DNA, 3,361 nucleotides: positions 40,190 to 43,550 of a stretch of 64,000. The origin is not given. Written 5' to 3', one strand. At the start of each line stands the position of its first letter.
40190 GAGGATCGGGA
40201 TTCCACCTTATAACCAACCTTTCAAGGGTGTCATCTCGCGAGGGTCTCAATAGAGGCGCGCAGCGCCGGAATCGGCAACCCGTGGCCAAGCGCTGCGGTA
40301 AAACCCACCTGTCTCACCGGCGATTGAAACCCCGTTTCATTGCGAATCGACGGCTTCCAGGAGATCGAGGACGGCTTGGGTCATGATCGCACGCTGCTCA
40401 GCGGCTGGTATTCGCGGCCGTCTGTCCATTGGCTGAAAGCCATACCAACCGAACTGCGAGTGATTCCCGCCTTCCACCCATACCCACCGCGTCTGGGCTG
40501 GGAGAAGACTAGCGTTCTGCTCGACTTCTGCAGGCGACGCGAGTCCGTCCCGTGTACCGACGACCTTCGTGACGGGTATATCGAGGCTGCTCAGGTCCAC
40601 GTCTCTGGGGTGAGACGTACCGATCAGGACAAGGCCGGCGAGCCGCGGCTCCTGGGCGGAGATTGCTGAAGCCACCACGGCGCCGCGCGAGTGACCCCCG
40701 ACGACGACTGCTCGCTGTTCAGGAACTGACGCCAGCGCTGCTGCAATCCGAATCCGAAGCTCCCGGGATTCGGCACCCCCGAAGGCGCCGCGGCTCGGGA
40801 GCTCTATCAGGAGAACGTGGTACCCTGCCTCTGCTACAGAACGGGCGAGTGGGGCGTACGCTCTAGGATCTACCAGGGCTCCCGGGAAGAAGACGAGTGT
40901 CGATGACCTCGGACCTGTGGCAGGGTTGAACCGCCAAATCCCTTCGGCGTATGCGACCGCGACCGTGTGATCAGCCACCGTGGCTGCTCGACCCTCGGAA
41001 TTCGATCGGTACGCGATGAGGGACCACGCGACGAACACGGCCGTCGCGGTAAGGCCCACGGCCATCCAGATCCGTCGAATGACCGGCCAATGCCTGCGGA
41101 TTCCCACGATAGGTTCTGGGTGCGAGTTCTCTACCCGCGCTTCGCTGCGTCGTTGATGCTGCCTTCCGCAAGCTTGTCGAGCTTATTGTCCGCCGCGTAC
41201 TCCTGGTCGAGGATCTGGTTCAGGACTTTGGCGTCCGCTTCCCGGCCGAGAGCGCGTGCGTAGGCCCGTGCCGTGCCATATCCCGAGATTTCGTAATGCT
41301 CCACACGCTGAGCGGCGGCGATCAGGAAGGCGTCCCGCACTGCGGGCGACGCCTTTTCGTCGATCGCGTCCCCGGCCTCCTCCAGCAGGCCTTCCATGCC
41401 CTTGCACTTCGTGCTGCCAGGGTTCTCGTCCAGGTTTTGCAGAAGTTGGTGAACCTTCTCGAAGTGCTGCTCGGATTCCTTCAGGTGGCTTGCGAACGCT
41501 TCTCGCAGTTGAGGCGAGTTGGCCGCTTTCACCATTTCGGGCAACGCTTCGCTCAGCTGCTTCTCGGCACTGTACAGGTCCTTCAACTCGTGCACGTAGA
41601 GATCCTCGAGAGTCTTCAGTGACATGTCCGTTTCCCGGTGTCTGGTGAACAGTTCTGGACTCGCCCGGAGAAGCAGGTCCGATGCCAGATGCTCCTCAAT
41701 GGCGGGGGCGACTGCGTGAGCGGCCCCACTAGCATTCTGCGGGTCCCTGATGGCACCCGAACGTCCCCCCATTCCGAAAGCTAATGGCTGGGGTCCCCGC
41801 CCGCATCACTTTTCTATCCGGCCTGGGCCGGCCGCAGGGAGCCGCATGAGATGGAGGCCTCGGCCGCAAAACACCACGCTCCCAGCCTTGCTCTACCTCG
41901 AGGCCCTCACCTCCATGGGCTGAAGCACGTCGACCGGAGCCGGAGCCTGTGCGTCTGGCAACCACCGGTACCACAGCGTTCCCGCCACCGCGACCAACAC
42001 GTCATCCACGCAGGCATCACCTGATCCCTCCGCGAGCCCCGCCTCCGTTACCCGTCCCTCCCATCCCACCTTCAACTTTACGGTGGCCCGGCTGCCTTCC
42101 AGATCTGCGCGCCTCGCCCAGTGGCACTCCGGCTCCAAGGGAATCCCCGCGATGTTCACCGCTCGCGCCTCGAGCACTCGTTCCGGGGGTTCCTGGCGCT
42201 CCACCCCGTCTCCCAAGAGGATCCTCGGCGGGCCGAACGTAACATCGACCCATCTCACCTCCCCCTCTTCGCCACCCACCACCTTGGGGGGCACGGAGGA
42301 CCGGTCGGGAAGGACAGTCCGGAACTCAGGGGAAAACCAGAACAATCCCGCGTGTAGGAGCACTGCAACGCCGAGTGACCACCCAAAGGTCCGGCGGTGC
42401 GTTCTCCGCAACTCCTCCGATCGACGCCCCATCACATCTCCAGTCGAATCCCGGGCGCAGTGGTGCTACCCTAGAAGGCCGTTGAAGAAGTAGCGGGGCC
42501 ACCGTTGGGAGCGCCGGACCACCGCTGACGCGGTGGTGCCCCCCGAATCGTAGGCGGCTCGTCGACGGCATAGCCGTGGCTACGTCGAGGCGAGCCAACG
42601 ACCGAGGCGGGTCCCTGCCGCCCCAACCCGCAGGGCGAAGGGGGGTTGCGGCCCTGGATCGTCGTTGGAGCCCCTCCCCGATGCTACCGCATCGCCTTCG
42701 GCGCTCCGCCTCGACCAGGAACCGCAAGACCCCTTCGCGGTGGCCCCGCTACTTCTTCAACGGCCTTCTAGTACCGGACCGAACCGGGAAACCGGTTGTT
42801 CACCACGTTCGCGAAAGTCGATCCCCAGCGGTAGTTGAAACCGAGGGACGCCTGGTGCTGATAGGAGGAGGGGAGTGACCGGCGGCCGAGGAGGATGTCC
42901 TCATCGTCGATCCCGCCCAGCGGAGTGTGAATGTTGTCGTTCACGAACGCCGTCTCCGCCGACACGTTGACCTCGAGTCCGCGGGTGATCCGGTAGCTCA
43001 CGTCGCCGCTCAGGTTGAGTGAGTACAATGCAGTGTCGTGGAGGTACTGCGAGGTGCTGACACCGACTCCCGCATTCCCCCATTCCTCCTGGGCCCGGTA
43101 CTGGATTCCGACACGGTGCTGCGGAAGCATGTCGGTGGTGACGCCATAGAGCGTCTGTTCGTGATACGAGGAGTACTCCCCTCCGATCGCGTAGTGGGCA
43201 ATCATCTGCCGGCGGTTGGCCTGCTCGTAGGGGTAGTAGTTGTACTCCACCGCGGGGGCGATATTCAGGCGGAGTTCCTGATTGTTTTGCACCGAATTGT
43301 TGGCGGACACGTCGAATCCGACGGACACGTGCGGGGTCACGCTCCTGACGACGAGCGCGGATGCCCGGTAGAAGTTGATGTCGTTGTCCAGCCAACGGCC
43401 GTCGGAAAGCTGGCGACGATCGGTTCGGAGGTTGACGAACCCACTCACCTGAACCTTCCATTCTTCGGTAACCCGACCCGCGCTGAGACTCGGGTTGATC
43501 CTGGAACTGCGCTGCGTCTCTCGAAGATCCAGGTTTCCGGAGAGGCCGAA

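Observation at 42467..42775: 301-bp element with perfect 34-bp terminal inverted repeats and TACC flanking duplication, inserted at a gene's stop codon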

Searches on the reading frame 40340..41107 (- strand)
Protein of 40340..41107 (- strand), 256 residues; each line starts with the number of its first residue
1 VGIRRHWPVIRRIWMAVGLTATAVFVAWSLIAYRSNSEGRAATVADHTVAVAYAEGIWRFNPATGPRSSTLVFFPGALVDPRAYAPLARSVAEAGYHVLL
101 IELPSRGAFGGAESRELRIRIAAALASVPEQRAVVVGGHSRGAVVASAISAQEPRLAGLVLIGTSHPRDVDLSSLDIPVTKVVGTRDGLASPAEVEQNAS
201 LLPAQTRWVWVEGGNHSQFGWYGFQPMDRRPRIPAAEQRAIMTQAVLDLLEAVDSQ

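Call 11: search_protein_families(library=pfam, proteins=[window:40340-41107:-], max_evalue=0.01)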
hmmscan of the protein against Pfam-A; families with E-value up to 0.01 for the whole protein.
window:40340-41107:- (256 aa): 6 families
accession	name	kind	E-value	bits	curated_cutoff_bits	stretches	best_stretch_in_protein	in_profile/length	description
PF12695.13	Abhydrolase_5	-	6.3e-37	127.3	27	1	71-239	2-163/164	Alpha/beta hydrolase family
PF20408.4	Abhydrolase_11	-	4.7e-09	36.7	27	1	119-217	62-166/193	Alpha/beta hydrolase domain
PF12697.13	Abhydrolase_6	-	1.3e-07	33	26.3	1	71-234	1-166/217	Alpha/beta hydrolase family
PF12146.15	Hydrolase_4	-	2.1e-05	24.4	27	1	69-164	5-109/239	Serine aminopeptidase, S33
PF00975.26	Thioesterase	-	3.6e-05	24.5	26.4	1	70-168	2-107/226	Thioesterase domain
PF00561.26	Abhydrolase_1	-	0.00019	21.6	25.8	0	71-166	3-103/245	alpha/beta hydrolase fold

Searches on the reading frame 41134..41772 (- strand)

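Call 11: search_protein_families(library=pfam, proteins=[window:41134-41772:-], max_evalue=0.01)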
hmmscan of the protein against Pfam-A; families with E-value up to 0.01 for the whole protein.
window:41134-41772:- (213 aa): 3 families
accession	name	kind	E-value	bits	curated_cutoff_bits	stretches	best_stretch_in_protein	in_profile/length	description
PF05974.18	DUF892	-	1.4e-54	184.9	23.7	1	54-210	1-158/159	Domain of unknown function (DUF892)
PF09537.16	DUF2383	-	0.00029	21.4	30.8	1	60-165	3-105/111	Domain of unknown function (DUF2383)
PF07875.18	Coat_F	-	0.0042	17.7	25.7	0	65-112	8-55/63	Coat F domain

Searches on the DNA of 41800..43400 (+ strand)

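Call 5: search_rna_families(source=window, start=41800, end=43400, threshold=evalue, max_evalue=1)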
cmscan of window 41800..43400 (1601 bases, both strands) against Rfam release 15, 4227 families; matches with E-value up to 1: 0.
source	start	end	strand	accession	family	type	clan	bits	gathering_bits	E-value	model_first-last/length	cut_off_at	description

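Call 98: build_rna_model(alignment_id=A2)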
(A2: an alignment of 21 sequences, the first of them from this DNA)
Model R1 built from alignment A2 (21 sequences, 135 columns); structure: RNAalifold consensus.
model positions 109; base pairs 34; branch points 0; effective number of sequences 1.27; information 0.59 bits per position. Calibrated on 0.2 Mb of random sequence (short: E-values are rough).
structure used (alignment columns):
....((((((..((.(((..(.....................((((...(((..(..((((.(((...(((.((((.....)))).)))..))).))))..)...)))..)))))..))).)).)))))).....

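Call 99: search_with_rna_model(model_id=R1, sources=[L207, L208, L209, L210, L211, L212, L213, L214, L215, L216, L217, L218, L219, L220, L221, L222, L223, L224, L225, L226, L227, L228, L229, L230, L231, L232, L233, L234, L235, L236, L237, L238, L239, L240, L241, L242, L243, L244, L245, L246, L247, L248, L249, L250, L251, L252, L253, L254, L255, L256, L257, L258, L259, L260, L261, L262, L263, L264, L265, L266, L267, L268, L269, L270, L271, L272, L273, L274, L275, L276, L277, L278, L279, L280, L281, L282, L283, L284, L285, L286, L204, L205, L206, window], max_evalue=1, show_alignments=4)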
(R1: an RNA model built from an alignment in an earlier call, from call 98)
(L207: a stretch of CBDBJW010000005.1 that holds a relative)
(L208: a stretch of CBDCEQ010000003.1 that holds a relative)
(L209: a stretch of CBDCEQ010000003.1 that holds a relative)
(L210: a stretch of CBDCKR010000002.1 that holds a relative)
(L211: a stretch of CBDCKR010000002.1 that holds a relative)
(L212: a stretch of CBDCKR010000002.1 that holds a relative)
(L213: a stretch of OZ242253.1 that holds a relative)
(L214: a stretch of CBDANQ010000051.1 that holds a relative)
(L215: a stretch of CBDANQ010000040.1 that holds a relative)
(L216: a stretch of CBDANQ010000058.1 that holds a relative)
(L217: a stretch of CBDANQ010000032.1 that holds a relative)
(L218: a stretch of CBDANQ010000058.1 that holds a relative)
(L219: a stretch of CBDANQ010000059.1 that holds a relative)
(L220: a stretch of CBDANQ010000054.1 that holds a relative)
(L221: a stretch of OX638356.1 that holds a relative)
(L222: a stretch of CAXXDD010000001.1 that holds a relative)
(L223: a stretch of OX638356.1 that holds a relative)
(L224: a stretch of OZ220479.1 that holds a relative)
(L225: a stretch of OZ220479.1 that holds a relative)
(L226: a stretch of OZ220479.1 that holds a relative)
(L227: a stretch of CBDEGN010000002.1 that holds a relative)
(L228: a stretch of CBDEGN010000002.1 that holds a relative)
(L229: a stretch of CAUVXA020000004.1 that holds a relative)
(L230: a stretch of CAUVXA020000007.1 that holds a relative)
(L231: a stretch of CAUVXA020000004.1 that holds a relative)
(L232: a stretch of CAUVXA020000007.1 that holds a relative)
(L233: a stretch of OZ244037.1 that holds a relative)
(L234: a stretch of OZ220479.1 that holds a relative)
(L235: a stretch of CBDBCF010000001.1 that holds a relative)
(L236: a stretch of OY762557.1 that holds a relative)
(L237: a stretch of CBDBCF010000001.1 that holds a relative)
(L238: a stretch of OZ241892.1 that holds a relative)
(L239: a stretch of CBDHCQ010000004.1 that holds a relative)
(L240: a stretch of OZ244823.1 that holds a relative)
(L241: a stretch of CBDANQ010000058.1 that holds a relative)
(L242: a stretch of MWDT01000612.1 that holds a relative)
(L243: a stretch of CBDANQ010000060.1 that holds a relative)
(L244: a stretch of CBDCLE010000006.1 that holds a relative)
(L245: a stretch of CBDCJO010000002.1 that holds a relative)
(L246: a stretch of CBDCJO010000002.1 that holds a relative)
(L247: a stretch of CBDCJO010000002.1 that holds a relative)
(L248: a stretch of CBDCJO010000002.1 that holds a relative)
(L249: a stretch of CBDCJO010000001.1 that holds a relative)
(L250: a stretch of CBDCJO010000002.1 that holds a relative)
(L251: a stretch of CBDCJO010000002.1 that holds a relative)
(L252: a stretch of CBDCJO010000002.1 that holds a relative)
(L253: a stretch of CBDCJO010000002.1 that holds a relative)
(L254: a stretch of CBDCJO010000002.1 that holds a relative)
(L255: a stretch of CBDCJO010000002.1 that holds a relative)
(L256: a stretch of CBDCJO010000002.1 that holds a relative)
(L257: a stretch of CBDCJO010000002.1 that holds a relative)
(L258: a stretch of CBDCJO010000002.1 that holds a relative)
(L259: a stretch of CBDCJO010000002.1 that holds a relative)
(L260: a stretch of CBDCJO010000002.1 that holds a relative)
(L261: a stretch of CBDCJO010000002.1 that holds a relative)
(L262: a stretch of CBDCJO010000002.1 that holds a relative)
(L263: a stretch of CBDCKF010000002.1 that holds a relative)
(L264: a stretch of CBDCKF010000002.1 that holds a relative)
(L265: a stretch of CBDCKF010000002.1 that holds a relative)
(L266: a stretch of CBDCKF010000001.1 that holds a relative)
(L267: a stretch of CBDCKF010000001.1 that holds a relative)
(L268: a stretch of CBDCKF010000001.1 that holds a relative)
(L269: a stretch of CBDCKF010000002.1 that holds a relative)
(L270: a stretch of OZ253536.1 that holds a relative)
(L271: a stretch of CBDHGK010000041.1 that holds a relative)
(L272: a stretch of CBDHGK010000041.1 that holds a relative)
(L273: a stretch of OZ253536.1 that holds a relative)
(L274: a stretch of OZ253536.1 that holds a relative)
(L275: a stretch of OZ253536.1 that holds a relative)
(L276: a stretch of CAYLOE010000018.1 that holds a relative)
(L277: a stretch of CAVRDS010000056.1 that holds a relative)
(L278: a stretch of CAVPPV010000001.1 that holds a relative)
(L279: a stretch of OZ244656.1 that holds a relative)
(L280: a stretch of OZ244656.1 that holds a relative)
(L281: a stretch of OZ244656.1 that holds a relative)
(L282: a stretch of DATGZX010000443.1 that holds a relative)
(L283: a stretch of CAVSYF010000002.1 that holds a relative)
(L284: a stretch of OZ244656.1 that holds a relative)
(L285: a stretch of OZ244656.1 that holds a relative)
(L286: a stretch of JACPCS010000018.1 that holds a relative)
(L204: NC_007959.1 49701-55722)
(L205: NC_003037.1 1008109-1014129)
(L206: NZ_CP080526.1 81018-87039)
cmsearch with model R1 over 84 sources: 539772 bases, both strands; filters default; matches with E-value up to 1: 17.
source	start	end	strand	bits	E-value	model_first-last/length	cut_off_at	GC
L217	4568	4675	-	101.9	4.9e-19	1-109/109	no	0.67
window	42500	42629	+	100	1.3e-18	1-109/109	no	0.73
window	42633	42742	-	56.1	5.5e-09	1-109/109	no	0.71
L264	3824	3955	+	29.6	0.0037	1-109/109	no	0.62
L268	3946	4053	-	24.5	0.048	1-109/109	no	0.55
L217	4566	4673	+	23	0.1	1-109/109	no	0.66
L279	3341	3423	-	19.5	0.61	1-109/109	no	0.7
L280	3341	3423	-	19.5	0.61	1-109/109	no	0.7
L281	3341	3423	-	19.5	0.61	1-109/109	no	0.7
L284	3323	3405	-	19.5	0.61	1-109/109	no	0.7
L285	3323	3405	-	19.5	0.61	1-109/109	no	0.7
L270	3151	3246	+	18.9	0.84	1-109/109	no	0.5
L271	3151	3246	+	18.9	0.84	1-109/109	no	0.5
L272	3151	3246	+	18.9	0.84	1-109/109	no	0.5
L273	3151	3246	+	18.9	0.84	1-109/109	no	0.5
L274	3151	3246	+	18.9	0.84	1-109/109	no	0.5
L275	3151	3246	+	18.9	0.84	1-109/109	no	0.5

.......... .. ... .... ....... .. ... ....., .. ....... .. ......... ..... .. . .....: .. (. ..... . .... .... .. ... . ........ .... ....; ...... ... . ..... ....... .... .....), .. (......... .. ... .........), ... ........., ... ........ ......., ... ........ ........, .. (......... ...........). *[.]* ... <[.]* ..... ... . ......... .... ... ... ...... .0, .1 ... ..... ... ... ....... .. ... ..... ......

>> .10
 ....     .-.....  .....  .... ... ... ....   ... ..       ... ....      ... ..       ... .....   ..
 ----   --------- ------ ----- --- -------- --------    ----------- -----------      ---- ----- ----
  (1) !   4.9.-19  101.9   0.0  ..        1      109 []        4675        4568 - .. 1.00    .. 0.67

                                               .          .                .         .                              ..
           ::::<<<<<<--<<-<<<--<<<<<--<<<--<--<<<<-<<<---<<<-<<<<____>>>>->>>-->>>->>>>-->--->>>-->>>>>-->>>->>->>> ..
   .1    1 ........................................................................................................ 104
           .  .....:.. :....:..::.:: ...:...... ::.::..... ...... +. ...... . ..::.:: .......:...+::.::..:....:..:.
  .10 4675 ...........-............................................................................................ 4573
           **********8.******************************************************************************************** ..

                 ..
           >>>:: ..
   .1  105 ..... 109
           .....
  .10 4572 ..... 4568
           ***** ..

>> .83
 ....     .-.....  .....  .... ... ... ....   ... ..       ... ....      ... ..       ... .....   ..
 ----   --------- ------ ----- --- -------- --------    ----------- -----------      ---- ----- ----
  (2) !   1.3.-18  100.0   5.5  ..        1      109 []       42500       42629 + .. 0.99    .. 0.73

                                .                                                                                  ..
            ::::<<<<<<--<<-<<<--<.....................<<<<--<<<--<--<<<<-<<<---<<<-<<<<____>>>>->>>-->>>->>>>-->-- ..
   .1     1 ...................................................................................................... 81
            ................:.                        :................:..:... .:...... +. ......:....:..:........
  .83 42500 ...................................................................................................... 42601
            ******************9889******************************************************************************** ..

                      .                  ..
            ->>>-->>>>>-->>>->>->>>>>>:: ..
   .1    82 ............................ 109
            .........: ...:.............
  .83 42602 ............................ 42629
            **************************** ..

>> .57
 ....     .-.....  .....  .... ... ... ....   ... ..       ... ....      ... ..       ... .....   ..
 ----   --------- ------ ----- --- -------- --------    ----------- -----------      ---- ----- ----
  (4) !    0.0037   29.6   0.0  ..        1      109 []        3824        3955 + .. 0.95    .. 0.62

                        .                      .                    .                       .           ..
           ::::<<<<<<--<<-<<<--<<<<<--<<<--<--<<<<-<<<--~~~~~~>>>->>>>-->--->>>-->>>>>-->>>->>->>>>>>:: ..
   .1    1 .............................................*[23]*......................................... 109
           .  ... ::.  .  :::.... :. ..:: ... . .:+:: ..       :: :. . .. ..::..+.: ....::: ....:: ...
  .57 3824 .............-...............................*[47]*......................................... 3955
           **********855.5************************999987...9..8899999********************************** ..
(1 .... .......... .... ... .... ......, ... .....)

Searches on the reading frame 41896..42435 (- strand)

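Call 11: search_protein_families(library=pfam, proteins=[window:41896-42435:-], max_evalue=0.01)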
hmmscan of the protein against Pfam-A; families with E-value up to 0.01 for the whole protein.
window:41896-42435:- (180 aa): 0 families

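Call 77: search_protein_families(library=ncbifam, proteins=[window:41896-42435:-], max_evalue=0.1)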
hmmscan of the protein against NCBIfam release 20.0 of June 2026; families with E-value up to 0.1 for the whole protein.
window:41896-42435:- (180 aa): 1 family
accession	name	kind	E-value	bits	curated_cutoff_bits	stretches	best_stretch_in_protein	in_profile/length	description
TIGR01352.1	tonB_Cterm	subfamily_domain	0.00032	21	27.1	1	107-151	7-50/76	TonB family protein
